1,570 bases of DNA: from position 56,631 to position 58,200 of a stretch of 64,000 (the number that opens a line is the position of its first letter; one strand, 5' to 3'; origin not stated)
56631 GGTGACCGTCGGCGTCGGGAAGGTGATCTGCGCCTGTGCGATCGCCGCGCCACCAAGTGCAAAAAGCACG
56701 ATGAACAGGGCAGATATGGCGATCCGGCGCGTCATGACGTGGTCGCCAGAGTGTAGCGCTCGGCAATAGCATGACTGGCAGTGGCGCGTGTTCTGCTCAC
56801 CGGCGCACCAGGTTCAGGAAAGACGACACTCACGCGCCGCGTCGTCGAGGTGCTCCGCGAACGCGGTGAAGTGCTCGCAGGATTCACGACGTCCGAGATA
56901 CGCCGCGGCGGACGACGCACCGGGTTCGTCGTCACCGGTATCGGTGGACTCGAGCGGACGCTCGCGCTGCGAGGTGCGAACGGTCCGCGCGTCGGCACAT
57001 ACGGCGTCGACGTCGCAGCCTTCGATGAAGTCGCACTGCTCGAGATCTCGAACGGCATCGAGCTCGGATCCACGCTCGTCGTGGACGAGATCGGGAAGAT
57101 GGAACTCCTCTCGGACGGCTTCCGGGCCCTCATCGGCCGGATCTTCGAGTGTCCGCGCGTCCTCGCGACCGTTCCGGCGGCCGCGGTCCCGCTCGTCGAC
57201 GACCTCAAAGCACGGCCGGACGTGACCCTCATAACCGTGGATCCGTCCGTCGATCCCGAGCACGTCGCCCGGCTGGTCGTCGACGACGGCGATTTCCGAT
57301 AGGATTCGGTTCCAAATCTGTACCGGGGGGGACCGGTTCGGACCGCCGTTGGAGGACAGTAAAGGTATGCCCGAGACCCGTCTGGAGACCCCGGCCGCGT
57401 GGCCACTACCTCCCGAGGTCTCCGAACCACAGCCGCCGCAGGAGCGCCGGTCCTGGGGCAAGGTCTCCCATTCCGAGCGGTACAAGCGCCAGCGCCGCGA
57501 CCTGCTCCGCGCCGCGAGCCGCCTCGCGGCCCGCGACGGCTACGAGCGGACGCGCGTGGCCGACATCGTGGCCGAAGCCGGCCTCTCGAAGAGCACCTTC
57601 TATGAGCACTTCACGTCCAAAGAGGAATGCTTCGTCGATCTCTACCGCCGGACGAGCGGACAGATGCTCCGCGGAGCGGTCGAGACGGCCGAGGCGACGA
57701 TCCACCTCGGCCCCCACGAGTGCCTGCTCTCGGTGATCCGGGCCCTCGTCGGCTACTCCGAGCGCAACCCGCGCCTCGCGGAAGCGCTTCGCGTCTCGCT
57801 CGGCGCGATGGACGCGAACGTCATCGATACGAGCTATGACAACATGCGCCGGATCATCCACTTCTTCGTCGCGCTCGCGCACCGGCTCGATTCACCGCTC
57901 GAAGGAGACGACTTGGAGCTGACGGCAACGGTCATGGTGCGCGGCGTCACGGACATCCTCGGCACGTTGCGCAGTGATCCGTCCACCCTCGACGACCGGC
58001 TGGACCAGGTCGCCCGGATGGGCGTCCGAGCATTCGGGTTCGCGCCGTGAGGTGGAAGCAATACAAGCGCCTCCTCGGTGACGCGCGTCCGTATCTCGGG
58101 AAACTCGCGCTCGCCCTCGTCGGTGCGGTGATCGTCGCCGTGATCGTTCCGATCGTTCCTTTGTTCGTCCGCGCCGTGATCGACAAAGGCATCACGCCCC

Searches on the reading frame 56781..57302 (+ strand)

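Call 7: search_protein_families(library=pfam, proteins=[window:56781-57302:+], max_evalue=0.01)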
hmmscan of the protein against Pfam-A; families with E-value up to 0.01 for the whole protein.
window:56781-57302:+ (173 aa): 17 families
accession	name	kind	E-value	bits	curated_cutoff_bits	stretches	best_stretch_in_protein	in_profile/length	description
PF03266.21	NTPase_1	-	4e-37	128.1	23.9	1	3-155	1-157/168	NTPase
PF13245.12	AAA_19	-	4e-05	24.3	25.1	1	4-31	14-41/134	AAA domain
PF13604.12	AAA_30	-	0.00013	22.2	27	1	5-107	22-100/191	AAA domain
PF13191.12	AAA_16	-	0.00014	22.8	32.6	1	4-31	27-55/167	AAA ATPase domain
PF03308.22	MeaB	-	0.00039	20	23.1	1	3-33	35-65/273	Methylmalonyl Co-A mutase-associated GTPase MeaB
PF24883.2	NPHP3_N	-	0.00063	20.4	24.8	1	5-36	26-57/164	Nephrocystin 3, N-terminal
PF07728.20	AAA_5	-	0.00095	19.6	22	1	4-28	2-27/139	AAA domain (dynein-related subfamily)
PF13238.12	AAA_18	-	0.0011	19.9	29.4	1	4-25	1-22/128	AAA domain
PF13401.12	AAA_22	-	0.0012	19.6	27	1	5-34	9-33/130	AAA domain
PF07088.17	GvpD_P-loop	-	0.0012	19.2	24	1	4-32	13-41/189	GvpD gas vesicle protein, P-loop domain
PF20720.3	nSTAND3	-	0.0026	17.9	27.2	1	4-30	20-47/155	Novel STAND NTPase 3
PF05729.18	NACHT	-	0.0027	18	26.7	1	3-28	2-27/167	NACHT domain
PF13521.12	AAA_28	-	0.0029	18.3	27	1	3-21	1-19/164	AAA domain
PF08433.16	KTI12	-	0.005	16.8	22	1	1-29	1-29/271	Chromatin associated protein KTI12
PF13671.12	AAA_33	-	0.0051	17.5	27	1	4-25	2-23/143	AAA domain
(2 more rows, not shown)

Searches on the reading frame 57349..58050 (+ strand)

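Call 7: search_protein_families(library=pfam, proteins=[window:57349-58050:+], max_evalue=0.01)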
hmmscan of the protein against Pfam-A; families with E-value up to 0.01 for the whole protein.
window:57349-58050:+ (233 aa): 1 family
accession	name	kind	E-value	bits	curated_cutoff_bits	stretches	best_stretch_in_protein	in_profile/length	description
PF00440.29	TetR_N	-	1.7e-15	57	24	1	52-96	1-45/47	Bacterial regulatory proteins, tetR family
